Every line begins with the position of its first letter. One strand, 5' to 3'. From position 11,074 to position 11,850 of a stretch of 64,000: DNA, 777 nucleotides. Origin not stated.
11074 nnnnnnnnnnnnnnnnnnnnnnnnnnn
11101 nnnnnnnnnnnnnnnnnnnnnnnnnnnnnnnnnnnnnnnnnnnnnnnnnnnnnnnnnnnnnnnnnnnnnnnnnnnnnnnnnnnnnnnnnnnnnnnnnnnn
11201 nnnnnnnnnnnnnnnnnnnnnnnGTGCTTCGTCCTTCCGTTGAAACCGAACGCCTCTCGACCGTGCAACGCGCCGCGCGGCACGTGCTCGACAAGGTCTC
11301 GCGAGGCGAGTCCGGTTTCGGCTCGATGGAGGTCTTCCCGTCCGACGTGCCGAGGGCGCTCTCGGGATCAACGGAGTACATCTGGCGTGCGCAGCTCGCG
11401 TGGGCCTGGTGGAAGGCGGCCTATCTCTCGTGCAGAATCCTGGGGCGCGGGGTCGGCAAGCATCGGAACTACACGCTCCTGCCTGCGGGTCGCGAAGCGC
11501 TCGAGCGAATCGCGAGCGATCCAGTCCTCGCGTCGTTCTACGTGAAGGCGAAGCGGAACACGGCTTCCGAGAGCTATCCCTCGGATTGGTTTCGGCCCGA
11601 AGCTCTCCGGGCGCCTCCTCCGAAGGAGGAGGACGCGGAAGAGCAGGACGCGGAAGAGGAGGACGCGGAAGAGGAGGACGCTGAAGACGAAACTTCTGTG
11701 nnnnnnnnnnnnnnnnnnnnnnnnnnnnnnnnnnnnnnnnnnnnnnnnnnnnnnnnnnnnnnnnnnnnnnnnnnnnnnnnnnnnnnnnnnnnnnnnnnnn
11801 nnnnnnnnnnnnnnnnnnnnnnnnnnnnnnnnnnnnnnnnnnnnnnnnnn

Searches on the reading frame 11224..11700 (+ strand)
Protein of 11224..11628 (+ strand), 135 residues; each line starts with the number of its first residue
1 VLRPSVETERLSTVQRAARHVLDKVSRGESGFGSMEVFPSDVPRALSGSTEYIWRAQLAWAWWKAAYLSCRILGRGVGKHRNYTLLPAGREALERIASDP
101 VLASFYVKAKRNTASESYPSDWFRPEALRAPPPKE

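Call 84: search_solved_structures(query=A6, max_evalue=5, show_alignments=2)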
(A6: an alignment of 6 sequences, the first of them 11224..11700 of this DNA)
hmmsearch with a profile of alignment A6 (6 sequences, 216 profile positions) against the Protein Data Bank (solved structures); distinct sequences matched with E-value up to 5: 3.
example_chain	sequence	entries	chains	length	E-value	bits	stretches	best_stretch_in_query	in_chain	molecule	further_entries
3ifs_A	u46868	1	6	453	0.34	13.8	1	62-104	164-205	Glucose-6-phosphate isomerase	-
3l7w_A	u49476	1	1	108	0.37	13.7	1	54-92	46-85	Putative uncharacterized protein SMU.1704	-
7uek_A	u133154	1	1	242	4.3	10.2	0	156-212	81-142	OT3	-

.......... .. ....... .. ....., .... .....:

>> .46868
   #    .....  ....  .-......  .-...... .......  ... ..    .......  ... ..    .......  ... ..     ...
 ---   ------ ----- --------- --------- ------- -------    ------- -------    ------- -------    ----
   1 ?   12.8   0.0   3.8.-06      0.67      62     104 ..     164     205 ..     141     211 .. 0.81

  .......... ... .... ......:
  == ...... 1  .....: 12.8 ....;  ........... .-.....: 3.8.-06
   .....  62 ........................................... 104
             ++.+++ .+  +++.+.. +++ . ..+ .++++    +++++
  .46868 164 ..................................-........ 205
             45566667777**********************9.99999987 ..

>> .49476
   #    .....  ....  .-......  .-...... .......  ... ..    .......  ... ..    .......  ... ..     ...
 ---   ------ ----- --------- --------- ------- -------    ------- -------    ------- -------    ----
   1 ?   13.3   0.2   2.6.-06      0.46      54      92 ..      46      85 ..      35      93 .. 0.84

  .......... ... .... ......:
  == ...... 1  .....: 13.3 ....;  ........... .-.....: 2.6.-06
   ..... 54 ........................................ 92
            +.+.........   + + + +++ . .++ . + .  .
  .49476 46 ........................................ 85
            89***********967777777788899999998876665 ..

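Call 100: find_homologous_proteins(query=window:11224-11628:+, max_evalue=0.01)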
Query window:11224-11628:+ (135 aa): 1 proteins with E <= 0.01 among 140 candidates.
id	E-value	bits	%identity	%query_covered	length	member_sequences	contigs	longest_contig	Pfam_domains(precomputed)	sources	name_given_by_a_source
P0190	3.3e-66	239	80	96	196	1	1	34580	-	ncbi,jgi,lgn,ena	jgi:hypothetical protein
